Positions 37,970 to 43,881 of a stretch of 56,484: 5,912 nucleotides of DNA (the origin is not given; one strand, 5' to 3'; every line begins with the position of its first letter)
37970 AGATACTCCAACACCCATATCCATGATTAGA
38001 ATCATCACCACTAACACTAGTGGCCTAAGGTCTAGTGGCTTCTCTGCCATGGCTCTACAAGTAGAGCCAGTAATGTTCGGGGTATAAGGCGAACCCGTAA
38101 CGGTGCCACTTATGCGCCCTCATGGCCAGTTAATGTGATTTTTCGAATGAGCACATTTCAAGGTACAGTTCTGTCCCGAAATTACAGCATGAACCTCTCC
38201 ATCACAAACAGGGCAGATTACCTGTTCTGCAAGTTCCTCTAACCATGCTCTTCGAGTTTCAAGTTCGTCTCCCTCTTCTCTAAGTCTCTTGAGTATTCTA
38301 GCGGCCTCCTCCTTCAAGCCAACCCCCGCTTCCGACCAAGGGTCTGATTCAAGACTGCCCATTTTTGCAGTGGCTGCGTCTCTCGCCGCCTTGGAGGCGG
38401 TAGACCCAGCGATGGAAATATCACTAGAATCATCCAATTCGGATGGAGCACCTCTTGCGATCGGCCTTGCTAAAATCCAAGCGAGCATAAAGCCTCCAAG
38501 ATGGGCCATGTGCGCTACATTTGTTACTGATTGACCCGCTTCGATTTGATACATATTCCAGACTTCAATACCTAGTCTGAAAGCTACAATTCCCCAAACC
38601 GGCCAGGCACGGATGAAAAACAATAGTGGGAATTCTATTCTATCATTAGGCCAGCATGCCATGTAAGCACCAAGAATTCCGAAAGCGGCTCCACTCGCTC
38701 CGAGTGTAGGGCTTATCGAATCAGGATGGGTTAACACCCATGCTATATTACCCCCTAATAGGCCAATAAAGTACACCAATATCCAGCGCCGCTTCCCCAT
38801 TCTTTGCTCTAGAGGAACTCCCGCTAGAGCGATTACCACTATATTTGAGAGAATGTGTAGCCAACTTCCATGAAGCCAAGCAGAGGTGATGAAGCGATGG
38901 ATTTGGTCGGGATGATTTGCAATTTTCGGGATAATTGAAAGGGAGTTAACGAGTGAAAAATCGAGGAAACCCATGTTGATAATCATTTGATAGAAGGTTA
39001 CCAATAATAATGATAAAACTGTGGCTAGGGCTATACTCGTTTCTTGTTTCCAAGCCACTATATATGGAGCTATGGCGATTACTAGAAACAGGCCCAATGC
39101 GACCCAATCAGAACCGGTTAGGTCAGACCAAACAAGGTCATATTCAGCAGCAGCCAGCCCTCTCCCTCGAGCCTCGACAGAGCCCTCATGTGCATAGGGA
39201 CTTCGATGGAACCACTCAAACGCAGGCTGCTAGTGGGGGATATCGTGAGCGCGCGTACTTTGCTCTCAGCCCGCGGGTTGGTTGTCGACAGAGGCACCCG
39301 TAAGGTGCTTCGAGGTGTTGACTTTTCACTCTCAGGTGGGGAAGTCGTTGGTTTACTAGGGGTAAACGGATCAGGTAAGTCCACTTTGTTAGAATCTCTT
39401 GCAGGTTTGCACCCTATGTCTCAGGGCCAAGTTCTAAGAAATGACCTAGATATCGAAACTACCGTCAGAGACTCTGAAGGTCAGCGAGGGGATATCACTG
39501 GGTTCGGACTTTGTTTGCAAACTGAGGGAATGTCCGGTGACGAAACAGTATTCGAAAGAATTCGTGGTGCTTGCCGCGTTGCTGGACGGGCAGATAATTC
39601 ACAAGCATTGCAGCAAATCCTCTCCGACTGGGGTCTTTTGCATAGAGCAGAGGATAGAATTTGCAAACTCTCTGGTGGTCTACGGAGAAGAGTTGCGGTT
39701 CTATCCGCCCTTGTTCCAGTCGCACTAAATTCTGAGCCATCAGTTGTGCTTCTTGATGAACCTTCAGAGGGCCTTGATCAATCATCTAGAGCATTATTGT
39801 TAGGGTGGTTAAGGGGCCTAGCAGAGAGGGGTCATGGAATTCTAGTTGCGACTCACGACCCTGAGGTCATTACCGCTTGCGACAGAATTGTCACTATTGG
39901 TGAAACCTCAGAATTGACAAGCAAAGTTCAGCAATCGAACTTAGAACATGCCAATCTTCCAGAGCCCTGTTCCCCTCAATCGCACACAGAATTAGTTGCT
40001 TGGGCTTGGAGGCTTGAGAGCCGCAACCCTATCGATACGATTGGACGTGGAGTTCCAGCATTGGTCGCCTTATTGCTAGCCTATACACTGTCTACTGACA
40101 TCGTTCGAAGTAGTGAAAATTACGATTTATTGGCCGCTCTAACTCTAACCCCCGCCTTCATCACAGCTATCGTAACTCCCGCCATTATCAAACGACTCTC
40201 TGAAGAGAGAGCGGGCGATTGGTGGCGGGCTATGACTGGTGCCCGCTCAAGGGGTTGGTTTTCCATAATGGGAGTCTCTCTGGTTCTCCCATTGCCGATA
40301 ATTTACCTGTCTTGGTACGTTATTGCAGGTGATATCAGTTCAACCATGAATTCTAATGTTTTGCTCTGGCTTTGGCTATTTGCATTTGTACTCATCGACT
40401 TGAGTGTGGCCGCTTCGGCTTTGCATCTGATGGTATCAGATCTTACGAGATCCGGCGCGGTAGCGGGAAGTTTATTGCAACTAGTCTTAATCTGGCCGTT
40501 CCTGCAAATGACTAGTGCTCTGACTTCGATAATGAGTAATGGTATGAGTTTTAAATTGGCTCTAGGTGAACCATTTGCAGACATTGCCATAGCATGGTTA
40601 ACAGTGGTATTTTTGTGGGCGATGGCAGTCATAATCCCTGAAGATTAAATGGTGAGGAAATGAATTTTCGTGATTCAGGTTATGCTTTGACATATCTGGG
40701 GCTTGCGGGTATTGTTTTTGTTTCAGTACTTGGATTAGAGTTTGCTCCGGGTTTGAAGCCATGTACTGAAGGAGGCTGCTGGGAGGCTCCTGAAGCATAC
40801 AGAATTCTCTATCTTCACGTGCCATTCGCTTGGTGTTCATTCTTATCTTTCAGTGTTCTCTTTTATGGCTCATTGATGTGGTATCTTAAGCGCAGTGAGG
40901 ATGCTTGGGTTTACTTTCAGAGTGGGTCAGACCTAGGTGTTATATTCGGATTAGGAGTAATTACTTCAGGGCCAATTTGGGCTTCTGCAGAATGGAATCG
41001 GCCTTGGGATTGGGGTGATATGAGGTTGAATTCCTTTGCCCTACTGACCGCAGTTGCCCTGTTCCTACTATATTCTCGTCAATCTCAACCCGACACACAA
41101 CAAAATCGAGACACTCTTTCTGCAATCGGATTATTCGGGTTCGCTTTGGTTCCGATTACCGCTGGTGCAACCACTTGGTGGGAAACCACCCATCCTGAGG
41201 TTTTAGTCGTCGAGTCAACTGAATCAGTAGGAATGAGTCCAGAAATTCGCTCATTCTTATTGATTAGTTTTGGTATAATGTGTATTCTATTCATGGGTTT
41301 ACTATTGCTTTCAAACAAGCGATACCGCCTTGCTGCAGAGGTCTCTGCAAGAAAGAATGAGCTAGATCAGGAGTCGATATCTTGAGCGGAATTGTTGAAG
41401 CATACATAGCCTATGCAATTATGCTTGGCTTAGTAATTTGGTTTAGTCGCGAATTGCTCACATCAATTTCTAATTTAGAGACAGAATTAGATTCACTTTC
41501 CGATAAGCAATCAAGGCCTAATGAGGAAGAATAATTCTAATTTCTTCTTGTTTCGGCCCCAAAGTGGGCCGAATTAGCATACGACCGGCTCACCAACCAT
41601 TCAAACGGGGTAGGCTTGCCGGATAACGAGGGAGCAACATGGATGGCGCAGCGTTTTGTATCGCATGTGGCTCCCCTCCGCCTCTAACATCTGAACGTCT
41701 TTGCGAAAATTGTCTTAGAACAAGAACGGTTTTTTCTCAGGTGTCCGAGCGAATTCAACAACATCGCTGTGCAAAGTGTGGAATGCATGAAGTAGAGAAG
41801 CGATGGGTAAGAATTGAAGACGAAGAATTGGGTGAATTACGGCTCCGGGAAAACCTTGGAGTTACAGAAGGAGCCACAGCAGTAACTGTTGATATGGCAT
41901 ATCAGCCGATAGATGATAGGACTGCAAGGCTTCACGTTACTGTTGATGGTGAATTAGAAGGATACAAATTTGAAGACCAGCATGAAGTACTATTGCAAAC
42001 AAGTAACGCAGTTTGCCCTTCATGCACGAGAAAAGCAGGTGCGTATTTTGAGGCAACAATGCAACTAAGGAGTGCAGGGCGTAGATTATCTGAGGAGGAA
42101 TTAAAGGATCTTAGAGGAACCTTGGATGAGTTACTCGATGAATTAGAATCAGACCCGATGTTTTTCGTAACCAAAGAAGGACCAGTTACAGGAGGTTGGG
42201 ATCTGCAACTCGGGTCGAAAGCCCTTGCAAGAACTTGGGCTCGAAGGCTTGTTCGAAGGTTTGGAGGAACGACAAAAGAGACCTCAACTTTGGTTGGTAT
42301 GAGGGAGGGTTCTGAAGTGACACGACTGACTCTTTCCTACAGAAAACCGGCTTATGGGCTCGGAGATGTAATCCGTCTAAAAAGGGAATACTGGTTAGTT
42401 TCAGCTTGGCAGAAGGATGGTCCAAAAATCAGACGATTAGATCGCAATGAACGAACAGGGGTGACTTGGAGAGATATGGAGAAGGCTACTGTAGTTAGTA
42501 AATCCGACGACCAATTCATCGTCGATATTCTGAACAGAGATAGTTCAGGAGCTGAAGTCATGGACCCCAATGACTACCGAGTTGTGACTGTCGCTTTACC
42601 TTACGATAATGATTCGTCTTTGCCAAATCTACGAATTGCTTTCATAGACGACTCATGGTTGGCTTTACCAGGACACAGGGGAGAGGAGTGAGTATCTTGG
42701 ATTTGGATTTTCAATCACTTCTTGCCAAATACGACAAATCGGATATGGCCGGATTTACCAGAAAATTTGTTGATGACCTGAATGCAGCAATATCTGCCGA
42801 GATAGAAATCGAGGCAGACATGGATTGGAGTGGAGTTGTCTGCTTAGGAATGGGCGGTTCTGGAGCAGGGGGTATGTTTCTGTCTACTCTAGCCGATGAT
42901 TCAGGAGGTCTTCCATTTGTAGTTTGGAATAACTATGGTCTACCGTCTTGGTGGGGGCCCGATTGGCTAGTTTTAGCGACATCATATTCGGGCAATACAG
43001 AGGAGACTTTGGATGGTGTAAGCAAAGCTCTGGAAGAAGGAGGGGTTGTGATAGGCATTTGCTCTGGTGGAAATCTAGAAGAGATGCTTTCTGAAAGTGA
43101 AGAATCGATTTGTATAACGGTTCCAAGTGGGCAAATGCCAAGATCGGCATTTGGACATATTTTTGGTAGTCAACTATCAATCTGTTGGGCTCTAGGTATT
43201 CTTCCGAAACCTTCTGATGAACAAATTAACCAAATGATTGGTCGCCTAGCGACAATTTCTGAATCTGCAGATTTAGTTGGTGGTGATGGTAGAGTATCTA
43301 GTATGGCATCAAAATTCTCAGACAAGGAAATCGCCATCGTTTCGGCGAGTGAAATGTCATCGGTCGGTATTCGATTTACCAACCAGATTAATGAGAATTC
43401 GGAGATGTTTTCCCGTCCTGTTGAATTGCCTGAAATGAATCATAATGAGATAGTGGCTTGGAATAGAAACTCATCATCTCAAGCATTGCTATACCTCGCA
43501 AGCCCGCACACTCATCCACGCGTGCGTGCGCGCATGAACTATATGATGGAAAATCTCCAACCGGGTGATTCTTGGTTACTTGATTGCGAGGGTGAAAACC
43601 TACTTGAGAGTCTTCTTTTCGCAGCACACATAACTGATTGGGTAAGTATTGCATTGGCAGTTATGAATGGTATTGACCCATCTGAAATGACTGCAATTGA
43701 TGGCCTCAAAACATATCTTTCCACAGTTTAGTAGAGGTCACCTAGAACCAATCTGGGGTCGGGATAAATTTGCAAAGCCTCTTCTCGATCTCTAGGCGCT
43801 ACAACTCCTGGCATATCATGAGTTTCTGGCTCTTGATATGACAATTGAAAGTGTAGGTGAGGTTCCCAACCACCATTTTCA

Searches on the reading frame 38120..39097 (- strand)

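Call 22: search_protein_families(library=pfam, proteins=[window:38120-39097:-], max_evalue=0.001)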
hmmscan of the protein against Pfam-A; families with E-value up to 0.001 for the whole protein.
window:38120-39097:- (325 aa): 1 family
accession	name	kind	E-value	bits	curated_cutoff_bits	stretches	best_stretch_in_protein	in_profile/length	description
PF01694.28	Rhomboid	-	4.9e-28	98.6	22.6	1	64-211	2-138/143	Rhomboid domain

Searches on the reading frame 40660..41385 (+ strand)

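Call 10: search_protein_families(library=pfam, proteins=[window:40660-41385:+], max_evalue=0.001)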
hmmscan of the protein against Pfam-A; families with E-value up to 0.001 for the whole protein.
window:40660-41385:+ (241 aa): 1 family
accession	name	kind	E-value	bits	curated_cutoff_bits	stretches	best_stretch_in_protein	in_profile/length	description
PF01578.25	Cytochrom_C_asm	-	1.6e-11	44.7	29.9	1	26-175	46-208/212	Cytochrome C assembly protein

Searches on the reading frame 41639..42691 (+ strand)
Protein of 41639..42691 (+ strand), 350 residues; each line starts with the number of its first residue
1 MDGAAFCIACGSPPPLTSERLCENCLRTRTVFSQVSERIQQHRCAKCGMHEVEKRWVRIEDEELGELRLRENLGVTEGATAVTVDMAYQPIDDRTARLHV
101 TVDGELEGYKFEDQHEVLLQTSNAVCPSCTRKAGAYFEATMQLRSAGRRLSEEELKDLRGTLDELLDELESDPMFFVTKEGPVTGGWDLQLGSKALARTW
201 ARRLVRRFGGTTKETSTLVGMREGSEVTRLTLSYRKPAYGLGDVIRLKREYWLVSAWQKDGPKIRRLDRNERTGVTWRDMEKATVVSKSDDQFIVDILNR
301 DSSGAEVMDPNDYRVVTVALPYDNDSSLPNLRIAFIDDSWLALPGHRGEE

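Call 10: search_protein_families(library=pfam, proteins=[window:41639-42691:+], max_evalue=0.001)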
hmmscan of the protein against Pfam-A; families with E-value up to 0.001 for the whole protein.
window:41639-42691:+ (350 aa): 1 family
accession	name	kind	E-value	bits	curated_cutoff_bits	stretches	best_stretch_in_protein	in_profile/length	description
PF04981.18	NMD3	-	8.4e-40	137.2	24.9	1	7-234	1-241/243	NMD3 family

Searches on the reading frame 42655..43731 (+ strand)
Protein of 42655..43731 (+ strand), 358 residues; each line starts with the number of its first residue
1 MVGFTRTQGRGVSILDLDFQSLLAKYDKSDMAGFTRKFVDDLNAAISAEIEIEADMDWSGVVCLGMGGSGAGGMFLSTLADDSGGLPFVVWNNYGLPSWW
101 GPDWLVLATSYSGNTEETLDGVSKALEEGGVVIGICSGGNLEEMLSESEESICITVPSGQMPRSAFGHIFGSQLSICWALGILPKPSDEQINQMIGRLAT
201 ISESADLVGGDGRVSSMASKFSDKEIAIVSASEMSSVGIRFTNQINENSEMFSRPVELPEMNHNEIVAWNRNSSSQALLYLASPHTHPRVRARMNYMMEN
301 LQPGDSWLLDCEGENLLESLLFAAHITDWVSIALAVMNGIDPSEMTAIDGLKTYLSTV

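Call 10: search_protein_families(library=pfam, proteins=[window:42655-43731:+], max_evalue=0.001)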
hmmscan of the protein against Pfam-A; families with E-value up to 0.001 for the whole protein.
window:42655-43731:+ (358 aa): 2 families
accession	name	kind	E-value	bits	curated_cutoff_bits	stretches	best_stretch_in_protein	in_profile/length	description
PF10432.14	bact-PGI_C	-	7.8e-30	104.2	24.5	1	215-354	6-150/151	Bacterial phospho-glucose isomerase C-terminal SIS domain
PF01380.27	SIS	-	2.6e-05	24.5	25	1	61-181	8-129/131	SIS domain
